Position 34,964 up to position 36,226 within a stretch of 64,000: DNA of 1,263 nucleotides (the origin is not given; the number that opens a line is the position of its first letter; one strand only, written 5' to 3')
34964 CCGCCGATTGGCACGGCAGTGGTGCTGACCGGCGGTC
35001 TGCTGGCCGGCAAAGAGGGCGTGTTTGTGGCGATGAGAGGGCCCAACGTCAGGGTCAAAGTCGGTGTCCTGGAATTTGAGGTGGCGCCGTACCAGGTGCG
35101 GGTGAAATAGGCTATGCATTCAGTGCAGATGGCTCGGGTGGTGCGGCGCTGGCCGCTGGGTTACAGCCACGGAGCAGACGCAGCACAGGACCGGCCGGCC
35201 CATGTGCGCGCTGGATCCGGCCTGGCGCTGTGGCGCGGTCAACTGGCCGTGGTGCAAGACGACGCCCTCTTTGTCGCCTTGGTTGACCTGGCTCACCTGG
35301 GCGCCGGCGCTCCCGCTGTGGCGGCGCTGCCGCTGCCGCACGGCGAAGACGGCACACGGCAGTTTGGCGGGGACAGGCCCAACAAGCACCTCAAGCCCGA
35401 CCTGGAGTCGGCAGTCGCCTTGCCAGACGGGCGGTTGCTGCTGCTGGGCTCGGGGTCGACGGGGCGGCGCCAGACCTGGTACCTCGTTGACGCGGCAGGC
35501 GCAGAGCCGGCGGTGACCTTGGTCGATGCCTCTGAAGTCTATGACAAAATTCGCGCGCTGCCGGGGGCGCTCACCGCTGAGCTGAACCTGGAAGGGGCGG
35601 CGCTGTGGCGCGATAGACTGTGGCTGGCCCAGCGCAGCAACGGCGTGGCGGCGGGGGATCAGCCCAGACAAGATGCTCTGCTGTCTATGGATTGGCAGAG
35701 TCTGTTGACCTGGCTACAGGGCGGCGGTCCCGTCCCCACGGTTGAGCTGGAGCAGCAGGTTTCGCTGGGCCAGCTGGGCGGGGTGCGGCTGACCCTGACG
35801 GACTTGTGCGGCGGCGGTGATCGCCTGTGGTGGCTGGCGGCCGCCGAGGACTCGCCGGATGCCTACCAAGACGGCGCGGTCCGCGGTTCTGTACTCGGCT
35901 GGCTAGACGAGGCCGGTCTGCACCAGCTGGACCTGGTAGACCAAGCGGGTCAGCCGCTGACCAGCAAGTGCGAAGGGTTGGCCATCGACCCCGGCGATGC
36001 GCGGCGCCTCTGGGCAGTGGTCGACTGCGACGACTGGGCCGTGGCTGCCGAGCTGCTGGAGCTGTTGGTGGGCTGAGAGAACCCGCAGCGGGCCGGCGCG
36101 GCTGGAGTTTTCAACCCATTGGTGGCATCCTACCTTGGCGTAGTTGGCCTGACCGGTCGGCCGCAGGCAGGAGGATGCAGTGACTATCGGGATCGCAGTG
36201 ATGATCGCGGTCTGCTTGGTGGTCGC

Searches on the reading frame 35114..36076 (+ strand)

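Call 72: search_protein_families(library=pfam, proteins=[window:35114-36076:+], max_evalue=0.0001)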
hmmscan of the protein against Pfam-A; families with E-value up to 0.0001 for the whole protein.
window:35114-36076:+ (320 aa): 2 families
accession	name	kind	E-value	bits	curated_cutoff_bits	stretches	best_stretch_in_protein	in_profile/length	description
PF22000.2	DUF6929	-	4.6e-57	193.8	27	1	30-318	1-285/286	Family of unknown function (DUF6929)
PF21851.2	DUF6910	-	1.3e-52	179.3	27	1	90-307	1-224/225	Family of unknown function (DUF6910)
